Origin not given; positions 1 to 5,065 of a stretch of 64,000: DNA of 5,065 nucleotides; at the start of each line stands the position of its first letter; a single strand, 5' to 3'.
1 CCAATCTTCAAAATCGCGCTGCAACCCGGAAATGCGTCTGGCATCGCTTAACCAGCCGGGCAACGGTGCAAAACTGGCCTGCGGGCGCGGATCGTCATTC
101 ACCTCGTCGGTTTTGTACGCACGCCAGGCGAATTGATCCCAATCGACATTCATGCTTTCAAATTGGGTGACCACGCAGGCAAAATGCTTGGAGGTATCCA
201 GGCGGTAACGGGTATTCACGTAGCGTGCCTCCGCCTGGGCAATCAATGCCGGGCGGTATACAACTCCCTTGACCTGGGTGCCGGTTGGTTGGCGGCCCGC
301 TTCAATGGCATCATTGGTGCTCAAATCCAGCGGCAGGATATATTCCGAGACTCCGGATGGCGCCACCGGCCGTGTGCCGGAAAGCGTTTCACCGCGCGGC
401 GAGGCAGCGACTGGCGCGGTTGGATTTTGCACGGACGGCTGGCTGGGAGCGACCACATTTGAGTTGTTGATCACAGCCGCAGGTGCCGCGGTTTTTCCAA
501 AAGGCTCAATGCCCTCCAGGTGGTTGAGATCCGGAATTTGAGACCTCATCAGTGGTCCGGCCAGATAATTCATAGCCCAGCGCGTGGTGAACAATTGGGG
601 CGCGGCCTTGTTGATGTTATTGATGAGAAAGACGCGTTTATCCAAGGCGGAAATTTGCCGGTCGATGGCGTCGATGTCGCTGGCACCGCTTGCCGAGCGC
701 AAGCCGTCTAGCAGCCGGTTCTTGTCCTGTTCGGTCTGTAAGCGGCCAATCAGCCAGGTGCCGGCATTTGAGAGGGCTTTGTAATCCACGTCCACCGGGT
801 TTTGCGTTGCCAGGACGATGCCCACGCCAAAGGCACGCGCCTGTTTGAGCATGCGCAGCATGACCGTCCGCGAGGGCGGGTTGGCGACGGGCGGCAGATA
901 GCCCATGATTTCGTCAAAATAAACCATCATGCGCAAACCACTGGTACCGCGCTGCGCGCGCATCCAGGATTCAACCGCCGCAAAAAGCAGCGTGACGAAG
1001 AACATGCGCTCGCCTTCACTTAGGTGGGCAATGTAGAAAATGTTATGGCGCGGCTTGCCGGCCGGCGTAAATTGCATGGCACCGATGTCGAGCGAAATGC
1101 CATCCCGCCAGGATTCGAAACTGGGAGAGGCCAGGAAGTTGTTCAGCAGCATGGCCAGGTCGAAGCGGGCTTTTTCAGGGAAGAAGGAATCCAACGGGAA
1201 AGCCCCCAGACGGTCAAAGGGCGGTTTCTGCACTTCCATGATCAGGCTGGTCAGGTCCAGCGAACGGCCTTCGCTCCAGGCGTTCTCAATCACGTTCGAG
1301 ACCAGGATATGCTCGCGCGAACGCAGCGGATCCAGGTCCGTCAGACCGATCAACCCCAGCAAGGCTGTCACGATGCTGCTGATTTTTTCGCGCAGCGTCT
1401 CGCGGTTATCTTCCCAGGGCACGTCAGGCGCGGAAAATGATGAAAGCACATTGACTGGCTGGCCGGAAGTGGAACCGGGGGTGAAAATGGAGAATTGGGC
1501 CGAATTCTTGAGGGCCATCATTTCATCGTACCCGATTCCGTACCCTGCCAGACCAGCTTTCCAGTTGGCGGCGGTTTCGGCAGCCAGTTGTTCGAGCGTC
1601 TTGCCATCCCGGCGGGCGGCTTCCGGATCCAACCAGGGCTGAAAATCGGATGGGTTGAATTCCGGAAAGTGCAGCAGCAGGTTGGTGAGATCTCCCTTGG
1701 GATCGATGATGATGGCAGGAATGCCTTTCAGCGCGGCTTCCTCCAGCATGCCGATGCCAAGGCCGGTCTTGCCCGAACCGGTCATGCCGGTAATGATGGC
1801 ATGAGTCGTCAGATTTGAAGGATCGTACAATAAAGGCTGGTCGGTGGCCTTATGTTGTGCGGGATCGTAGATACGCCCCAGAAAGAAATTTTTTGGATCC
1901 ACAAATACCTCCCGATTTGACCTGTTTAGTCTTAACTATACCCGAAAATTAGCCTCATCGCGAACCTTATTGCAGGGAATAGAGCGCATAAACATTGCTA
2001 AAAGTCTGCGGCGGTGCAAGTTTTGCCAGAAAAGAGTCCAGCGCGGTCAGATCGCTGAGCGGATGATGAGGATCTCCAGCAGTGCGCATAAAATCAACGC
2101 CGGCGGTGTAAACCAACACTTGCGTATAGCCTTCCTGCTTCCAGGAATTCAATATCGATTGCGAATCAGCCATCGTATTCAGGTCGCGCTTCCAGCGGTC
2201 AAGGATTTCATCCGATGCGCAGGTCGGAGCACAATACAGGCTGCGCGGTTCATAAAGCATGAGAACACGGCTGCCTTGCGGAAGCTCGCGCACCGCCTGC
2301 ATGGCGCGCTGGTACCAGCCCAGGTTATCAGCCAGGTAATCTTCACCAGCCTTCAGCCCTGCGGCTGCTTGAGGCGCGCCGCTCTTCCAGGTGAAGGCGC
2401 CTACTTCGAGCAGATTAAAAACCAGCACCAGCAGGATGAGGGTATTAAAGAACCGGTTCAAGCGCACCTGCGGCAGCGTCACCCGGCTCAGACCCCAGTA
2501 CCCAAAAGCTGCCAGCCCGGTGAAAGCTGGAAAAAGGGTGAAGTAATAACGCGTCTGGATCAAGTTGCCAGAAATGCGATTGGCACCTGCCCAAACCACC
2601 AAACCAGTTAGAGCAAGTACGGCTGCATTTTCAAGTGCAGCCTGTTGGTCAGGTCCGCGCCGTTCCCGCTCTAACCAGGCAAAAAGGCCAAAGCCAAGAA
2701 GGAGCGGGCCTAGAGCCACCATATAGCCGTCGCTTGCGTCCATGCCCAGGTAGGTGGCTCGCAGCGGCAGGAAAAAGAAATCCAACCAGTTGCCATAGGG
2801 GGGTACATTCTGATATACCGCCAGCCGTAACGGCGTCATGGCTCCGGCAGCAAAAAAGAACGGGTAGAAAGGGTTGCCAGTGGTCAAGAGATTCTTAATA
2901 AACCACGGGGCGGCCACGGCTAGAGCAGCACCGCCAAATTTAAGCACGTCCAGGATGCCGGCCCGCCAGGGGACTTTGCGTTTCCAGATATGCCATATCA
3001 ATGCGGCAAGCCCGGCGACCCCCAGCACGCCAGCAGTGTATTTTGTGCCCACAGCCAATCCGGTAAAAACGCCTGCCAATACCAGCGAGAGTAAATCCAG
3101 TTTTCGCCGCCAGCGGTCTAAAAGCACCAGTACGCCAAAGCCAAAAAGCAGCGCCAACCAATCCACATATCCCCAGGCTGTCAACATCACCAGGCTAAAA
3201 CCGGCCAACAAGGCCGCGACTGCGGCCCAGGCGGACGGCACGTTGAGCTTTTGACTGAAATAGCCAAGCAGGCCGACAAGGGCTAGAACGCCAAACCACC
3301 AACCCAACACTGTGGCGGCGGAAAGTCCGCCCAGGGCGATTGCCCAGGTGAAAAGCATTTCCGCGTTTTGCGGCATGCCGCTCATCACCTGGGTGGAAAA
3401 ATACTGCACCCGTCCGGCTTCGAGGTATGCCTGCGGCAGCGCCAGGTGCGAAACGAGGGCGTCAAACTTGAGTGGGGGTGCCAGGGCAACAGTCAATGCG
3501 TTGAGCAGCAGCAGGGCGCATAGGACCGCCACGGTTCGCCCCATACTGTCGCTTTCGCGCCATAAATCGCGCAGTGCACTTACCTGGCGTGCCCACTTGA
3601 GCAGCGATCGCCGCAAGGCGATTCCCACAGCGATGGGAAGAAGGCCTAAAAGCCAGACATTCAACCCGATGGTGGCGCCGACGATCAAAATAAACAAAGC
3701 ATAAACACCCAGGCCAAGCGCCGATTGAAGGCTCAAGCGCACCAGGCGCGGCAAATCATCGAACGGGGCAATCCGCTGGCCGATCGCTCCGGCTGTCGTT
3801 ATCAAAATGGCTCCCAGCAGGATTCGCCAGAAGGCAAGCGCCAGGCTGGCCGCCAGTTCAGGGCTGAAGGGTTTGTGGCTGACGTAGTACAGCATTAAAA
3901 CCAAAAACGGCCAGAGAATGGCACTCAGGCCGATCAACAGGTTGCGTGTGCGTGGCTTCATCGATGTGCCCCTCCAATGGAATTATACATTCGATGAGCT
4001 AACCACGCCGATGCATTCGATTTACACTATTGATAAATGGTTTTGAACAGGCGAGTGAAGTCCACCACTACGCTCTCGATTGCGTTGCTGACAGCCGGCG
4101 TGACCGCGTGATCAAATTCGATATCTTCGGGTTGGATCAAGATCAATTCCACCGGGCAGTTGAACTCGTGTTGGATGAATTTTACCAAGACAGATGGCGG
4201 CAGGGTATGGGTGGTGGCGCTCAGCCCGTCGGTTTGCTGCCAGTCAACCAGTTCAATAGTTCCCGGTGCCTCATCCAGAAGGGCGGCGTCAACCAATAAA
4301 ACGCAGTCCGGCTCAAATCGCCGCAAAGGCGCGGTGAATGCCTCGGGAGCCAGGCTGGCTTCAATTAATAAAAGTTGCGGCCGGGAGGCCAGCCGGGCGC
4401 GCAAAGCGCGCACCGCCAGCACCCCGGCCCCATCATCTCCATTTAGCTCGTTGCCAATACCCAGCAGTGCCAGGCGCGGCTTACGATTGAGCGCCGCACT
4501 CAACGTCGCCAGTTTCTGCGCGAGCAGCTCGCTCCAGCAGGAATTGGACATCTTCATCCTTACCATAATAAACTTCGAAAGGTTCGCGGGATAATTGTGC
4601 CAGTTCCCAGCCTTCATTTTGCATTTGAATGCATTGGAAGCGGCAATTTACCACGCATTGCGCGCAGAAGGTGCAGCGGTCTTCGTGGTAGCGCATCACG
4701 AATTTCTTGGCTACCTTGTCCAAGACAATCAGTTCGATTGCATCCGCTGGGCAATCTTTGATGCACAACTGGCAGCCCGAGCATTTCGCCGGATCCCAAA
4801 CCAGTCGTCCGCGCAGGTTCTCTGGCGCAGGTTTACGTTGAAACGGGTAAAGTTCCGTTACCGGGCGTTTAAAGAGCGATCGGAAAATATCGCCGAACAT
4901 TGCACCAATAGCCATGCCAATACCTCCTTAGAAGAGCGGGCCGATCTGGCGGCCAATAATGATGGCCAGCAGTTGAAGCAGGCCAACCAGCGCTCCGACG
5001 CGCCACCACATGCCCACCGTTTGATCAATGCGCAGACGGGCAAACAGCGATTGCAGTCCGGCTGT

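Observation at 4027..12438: Energy-converting [NiFe]-hydrogenase with a complex-I-like membrane arm of only two antiporter subunits and no MrpE/F/G module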

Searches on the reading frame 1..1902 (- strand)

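Call 6: search_protein_families(library=pfam, proteins=[window:1-1902:-], max_evalue=0.01)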
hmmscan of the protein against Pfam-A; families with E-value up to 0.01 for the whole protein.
window:1-1902:- (634 aa): 4 families
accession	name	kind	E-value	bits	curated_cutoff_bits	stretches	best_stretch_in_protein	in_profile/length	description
PF05872.18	HerA_C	-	1e-06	28.1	22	1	19-75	8-64/502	Helicase HerA-like C-terminal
PF01935.23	DUF87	-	1.3e-06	29.1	23.2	1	18-76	8-68/220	Helicase HerA, central domain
PF10412.15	TrwB_AAD_bind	-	2.8e-06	26.9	20.5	1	29-74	12-57/387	Type IV secretion-system coupling protein DNA-binding domain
PF12846.13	AAA_10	-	0.00039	20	27.5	0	33-81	22-70/362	AAA-like domain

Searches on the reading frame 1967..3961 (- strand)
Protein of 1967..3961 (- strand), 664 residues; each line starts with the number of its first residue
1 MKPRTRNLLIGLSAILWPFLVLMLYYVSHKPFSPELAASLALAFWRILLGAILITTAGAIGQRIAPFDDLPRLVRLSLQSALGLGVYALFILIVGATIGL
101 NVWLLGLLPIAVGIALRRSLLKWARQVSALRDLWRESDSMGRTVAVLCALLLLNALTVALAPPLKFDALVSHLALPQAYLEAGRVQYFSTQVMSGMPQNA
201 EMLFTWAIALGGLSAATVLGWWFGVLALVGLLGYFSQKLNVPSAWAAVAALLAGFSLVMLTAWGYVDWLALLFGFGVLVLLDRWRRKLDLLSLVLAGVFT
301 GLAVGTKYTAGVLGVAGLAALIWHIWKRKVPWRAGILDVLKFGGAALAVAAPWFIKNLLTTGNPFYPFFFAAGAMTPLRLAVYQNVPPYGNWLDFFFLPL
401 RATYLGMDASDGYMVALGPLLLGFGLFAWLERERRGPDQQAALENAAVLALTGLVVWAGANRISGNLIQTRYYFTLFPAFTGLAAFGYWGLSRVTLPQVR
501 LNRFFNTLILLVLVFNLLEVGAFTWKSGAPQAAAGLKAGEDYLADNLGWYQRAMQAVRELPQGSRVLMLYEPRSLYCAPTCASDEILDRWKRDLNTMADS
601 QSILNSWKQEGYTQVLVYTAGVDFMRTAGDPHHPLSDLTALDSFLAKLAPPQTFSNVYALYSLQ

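Call 6: search_protein_families(library=pfam, proteins=[window:1967-3961:-], max_evalue=0.01)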
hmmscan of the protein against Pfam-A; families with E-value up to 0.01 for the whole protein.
window:1967-3961:- (664 aa): 1 family
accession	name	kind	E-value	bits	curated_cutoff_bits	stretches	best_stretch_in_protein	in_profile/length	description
PF13231.12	PMT_2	-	0.00047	20.8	26.1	1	223-337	31-149/160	Dolichyl-phosphate-mannose-protein mannosyltransferase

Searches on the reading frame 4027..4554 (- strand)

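Call 6: search_protein_families(library=pfam, proteins=[window:4027-4554:-], max_evalue=0.01)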
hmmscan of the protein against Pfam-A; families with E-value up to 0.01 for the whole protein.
window:4027-4554:- (175 aa): 1 family
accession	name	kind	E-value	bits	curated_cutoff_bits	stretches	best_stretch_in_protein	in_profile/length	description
PF01750.23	HycI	-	1.3e-11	44.9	23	1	47-163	3-124/130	Hydrogenase maturation protease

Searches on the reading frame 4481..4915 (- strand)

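Call 4: search_protein_families(library=pfam, proteins=[window:4481-4915:-], max_evalue=0.01)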
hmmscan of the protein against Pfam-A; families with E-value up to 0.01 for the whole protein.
window:4481-4915:- (144 aa): 8 families
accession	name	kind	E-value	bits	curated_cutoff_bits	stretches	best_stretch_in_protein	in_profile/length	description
PF00037.32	Fer4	-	1.1e-10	41.3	21.1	2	39-61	2-24/24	4Fe-4S binding domain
PF12838.12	Fer4_7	-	3.5e-08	34.2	27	1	44-94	1-51/52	4Fe-4S dicluster domain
PF14697.11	Fer4_21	-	2.2e-07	31.3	35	1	41-98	4-59/59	4Fe-4S dicluster domain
PF13187.11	Fer4_9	-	3.2e-06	27.5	27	1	44-95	1-51/52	4Fe-4S dicluster domain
PF12837.12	Fer4_6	-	5.9e-06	26.4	25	1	39-60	3-24/24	4Fe-4S binding domain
PF13484.11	Fer4_16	-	1.2e-05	26.4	30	1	44-65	1-21/66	4Fe-4S double cluster binding domain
PF13237.11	Fer4_10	-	3.2e-05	24.2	25.5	1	39-91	3-52/53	4Fe-4S dicluster domain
PF12797.12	Fer4_2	-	3.3e-05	24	24.5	1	38-57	3-22/22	4Fe-4S binding domain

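Call 5: search_protein_families(library=ncbifam, proteins=[window:4481-4915:-], max_evalue=0.01)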
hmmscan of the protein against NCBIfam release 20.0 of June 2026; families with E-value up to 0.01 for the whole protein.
window:4481-4915:- (144 aa): 69 families (the best 25 are shown)
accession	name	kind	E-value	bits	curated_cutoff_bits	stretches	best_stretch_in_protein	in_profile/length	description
NF006221.0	PRK08348.1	subfamily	1.7e-22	79.5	124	1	5-110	5-105/136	NADH-plastoquinone oxidoreductase subunit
NF004537.0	PRK05888.1-3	equivalog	9.4e-21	74.3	163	1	7-133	27-164/204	NADH-quinone oxidoreductase subunit NuoI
TIGR01971.1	NuoI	subfamily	5.5e-16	58.2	113.05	1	10-113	5-114/121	NADH-quinone oxidoreductase, chain I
NF009053.0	PRK12387.1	subfamily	1.1e-14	54.6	204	1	17-113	12-106/180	formate hydrogenlyase complex iron-sulfur subunit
NF010590.0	PRK13984.1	equivalog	4.4e-14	51.5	946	1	11-117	18-126/611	putative oxidoreductase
TIGR00403.1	ndhI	equivalog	5.6e-14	52.1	302.35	1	10-111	29-133/183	NAD(P)H-quinone oxidoreductase subunit I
NF004543.0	PRK05888.2-5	equivalog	8.3e-13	48.3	243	1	12-95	28-114/217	NADH-quinone oxidoreductase subunit NuoI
NF004545.0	PRK05888.3-1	equivalog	1.5e-12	47.5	229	1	5-101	29-128/154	NADH-quinone oxidoreductase subunit NuoI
TIGR01944.1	rnfB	subfamily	9e-12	44.9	68.7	1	39-104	109-168/190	RnfABCDGE type electron transport complex subunit B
NF004536.0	PRK05888.1-1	equivalog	9.4e-12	44.6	212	1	10-120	20-135/180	NADH-quinone oxidoreductase subunit NuoI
NF005415.0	PRK06991.1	equivalog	6.7e-11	42.3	281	1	22-99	64-135/284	electron transport complex subunit RsxB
NF042909.1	FMH_DH_FwdF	exception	1.8e-10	40.4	375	1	37-112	9-88/336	tungsten-dependent formylmethanofuran dehydrogenase subunit FwdF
NF006076.0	PRK08222.1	equivalog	4.8e-10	39.5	270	1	19-106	14-99/181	hydrogenase 4 subunit H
NF040612.1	F420_dehyd_FpoI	exception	9.6e-10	38.4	180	1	12-94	11-97/135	F420H2 dehydrogenase subunit FpoI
NF004541.0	PRK05888.2-2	equivalog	1.2e-09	38.2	217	1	19-96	37-111/168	NADH-quinone oxidoreductase subunit NuoI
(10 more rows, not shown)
